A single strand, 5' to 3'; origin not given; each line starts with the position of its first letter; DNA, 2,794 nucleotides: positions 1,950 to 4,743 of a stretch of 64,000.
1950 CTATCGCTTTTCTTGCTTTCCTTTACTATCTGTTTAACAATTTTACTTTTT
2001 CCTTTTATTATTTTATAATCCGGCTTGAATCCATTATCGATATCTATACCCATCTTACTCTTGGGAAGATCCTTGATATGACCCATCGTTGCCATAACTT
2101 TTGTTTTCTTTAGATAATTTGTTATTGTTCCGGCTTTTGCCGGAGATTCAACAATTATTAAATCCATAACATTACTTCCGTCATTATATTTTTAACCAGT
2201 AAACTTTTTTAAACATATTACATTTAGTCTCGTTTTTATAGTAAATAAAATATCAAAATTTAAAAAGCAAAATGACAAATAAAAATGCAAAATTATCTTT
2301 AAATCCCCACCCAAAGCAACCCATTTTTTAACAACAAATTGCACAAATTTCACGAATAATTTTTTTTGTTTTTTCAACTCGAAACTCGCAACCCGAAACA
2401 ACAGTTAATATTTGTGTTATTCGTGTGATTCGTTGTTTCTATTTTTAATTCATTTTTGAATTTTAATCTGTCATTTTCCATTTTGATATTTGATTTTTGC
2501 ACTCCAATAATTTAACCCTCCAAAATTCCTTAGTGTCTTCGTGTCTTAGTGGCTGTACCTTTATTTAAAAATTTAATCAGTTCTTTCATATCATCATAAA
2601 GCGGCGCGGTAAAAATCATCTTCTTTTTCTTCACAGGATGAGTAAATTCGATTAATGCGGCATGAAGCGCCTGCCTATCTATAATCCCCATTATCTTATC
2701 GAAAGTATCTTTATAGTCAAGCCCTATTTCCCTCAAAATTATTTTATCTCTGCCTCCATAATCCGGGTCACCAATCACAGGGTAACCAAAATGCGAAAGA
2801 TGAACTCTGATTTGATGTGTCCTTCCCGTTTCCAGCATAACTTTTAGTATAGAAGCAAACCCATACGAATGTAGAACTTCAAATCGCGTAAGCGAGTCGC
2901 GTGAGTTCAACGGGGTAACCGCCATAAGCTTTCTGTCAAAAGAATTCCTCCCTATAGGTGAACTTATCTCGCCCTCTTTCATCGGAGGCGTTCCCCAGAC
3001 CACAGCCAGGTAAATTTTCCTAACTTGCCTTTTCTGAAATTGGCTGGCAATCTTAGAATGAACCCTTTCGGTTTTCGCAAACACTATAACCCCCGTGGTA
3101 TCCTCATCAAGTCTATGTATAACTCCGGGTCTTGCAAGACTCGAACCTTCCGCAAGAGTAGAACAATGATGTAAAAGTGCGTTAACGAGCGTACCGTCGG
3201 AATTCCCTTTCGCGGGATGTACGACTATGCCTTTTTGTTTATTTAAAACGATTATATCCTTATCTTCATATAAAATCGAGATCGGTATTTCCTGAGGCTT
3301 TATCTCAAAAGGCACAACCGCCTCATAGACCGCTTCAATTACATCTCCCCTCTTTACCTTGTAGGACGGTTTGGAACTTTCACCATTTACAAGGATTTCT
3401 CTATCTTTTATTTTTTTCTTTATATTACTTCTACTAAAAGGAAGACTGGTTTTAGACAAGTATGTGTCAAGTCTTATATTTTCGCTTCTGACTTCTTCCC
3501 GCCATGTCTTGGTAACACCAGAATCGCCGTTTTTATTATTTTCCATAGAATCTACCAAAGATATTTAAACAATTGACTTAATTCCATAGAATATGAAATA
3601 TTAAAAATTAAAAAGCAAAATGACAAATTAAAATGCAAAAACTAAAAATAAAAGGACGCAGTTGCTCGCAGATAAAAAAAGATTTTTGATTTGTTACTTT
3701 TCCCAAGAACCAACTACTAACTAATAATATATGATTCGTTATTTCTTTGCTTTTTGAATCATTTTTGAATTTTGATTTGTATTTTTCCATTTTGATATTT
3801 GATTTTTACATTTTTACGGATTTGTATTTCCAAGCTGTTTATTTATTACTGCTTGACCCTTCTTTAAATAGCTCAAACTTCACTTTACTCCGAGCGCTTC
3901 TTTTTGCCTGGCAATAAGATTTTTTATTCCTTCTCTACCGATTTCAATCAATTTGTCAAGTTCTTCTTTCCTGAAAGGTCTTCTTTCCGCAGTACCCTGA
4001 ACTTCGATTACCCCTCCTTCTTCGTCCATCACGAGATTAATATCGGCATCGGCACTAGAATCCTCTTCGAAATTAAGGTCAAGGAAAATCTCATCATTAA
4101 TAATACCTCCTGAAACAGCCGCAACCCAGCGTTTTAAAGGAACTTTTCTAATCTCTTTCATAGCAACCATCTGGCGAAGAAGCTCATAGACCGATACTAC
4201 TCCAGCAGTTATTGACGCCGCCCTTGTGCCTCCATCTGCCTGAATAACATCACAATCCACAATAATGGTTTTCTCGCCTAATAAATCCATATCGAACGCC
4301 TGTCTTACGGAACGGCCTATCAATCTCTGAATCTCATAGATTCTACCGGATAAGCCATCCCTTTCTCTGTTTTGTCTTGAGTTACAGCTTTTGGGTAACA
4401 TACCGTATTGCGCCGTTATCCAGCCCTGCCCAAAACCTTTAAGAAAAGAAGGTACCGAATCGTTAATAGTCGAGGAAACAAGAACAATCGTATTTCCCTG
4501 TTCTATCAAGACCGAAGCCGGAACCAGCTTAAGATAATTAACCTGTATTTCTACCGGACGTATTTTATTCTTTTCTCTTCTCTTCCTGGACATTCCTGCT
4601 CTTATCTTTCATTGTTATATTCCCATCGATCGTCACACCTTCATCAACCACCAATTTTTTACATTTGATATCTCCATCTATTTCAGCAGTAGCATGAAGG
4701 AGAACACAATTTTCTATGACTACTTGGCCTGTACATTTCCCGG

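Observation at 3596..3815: Second MITE-like IVS-derivative between rluD and rph with a decaying ORF remnant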

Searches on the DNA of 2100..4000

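Call 81: search_rna_families(source=window, start=2100, end=4000, threshold=evalue, max_evalue=1)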
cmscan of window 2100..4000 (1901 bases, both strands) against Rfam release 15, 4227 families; matches with E-value up to 1: 0.
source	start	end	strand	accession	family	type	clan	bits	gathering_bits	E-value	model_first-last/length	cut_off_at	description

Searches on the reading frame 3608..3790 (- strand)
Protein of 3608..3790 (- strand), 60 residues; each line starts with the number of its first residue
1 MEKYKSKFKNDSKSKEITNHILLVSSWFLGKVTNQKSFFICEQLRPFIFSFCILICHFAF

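Call 23: search_protein_families(library=pfam, proteins=[window:3608-3790:-], max_evalue=0.01)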
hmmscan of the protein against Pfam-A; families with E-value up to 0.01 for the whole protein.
window:3608-3790:- (60 aa): 0 families

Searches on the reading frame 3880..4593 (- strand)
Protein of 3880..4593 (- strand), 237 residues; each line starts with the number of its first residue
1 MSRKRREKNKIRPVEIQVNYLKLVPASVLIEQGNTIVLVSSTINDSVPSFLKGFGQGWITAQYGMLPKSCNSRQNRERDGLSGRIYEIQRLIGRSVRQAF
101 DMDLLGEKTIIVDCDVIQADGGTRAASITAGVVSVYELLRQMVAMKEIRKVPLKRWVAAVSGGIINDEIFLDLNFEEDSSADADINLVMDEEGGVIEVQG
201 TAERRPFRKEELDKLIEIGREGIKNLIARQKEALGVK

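Call 22: find_encoding_contigs(protein=window:3880-4593:-, flank=10000, max_places=10)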
Protein window:3880-4593:- (237 aa): 4 contigs read that carry it; 2 places shown.
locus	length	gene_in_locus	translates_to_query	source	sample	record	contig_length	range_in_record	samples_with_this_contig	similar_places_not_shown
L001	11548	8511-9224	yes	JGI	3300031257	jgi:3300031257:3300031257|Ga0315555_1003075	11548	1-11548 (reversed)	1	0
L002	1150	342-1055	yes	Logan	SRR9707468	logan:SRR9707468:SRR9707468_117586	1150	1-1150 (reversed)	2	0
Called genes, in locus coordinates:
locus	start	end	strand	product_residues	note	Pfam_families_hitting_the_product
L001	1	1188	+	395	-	?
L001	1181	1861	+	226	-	PF02463:SMC_N (faint), PF00005:ABC_tran, PF13555:AAA_29 (weak)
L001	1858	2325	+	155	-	-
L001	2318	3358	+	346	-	PF00217:ATP-gua_Ptrans, PF27454:McsB_C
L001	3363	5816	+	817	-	PF02861:Clp_N, PF13191:AAA_16 (weak), PF00004:AAA, PF17871:AAA_lid_9, PF00004:AAA, PF07724:AAA_2, PF07728:AAA_5, PF10431:ClpB_D2-small, +10 more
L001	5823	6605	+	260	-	PF00142:Fer4_NifH, PF01656:CbiA, PF02374:ArsA_ATPase (faint), PF06564:CBP_BcsQ, PF09140:MipZ, PF10609:ParA (weak), PF13614:AAA_31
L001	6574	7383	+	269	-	PF02195:ParB_N, PF17762:HTH_ParB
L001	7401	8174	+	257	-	PF01551:Peptidase_M23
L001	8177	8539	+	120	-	PF04519:Bactofilin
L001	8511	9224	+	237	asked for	PF01138:RNase_PH, PF03725:RNase_PH_C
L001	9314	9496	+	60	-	-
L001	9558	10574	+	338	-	PF01479:S4, PF00849:PseudoU_synth_2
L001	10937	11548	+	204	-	?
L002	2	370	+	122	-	?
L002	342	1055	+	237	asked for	PF01138:RNase_PH, PF03725:RNase_PH_C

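Call 23: search_protein_families(library=pfam, proteins=[window:3880-4593:-], max_evalue=0.01)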
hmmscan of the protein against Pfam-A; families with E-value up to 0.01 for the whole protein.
window:3880-4593:- (237 aa): 2 families
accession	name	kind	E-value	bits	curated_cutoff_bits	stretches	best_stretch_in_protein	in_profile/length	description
PF01138.27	RNase_PH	-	1.2e-20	74.7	25.5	1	11-134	2-123/130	3' exoribonuclease family, domain 1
PF03725.20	RNase_PH_C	-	7.3e-13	48.7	20.8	1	157-222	3-67/67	3' exoribonuclease family, domain 2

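Call 24: find_related_loci(query=window:3880-4593:-, collection=genome_contigs, flank=6000)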
Query window:3880-4593:- (237 aa) in genome_contigs; peptide patterns used: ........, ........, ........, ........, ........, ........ (x = any residue, [..] = any of these).
107 stretches matched a pattern; 16 encode a relative of the query (tblastn E <= 1e-3); 16 distinct loci.
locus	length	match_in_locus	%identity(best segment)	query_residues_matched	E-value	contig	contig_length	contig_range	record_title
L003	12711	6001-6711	84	1-237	1e-132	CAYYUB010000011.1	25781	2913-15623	MAG TPA_asm: uncultured bacterium isolate binchicken_co228_34 genome assembly, contig: NODE_2474_length_25781_cov_38.302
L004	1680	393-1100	82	1-236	3e-142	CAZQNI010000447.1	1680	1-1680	MAG TPA_asm: uncultured bacterium isolate binchicken_co34_231 genome assembly, contig: NODE_135540_length_1680_cov_10.80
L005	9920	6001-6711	81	1-237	2e-131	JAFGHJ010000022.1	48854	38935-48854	MAG: candidate division WOR-3 bacterium isolate Zod_Metabat.145 k87_5238919, whole genome shotgun sequence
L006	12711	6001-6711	80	1-237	5e-129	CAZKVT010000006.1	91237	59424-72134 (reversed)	MAG TPA_asm: uncultured bacterium isolate binchicken_co262_311 genome assembly, contig: NODE_145_length_91237_cov_19.591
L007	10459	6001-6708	81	1-236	3e-129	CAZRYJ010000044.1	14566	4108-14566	MAG TPA_asm: uncultured bacterium isolate SRP214966_co4_28 genome assembly, contig: NODE_3867_length_14566_cov_20.242437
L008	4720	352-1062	78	1-237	6e-129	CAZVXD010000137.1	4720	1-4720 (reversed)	MAG TPA_asm: uncultured bacterium isolate binchicken_co116_46 genome assembly, contig: NODE_23286_length_4720_cov_7.4443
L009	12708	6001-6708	78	1-236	2e-126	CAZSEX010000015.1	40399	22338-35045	MAG TPA_asm: uncultured bacterium isolate binchicken_co116_333 genome assembly, contig: NODE_780_length_40399_cov_32.870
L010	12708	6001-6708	78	1-236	1e-123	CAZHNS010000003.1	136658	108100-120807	MAG TPA_asm: uncultured bacterium isolate binchicken_co178_245 genome assembly, contig: NODE_234_length_136658_cov_9.217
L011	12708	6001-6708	79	1-236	8e-123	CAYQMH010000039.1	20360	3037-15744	MAG TPA_asm: uncultured bacterium isolate binchicken_co34_518 genome assembly, contig: NODE_4142_length_20360_cov_26.180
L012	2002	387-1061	80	13-237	2e-130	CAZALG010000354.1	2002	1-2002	MAG TPA_asm: uncultured bacterium isolate binchicken_co100_122 genome assembly, contig: NODE_92695_length_2002_cov_4.278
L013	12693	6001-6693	48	5-233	3e-68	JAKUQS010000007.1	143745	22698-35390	MAG: Gammaproteobacteria bacterium isolate ALOHA_A2.5_35 A2.5-Gammaproteobacteria-3_7, whole genome shotgun sequence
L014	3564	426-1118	46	6-234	9e-68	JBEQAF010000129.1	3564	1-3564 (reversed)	MAG: bacterium isolate 03V1_S199.semibin_refined.073 NODE_16588_length_3564_cov_1.810009, whole genome shotgun sequence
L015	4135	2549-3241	48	5-233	2e-67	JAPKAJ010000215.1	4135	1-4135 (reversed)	MAG: Arenicellales bacterium isolate ANT-9 NODE_9613_length_4135_cov_4.512745, whole genome shotgun sequence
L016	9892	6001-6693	48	5-233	2e-67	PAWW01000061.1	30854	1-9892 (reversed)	MAG: Acidiferrobacteraceae bacterium isolate SAT1331 164018, whole genome shotgun sequence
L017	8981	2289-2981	48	5-233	2e-67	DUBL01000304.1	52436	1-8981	MAG TPA_asm: Gammaproteobacteria bacterium isolate UWMA-0301 NODE_948_length_52436_cov_0.111011, whole genome shotgun se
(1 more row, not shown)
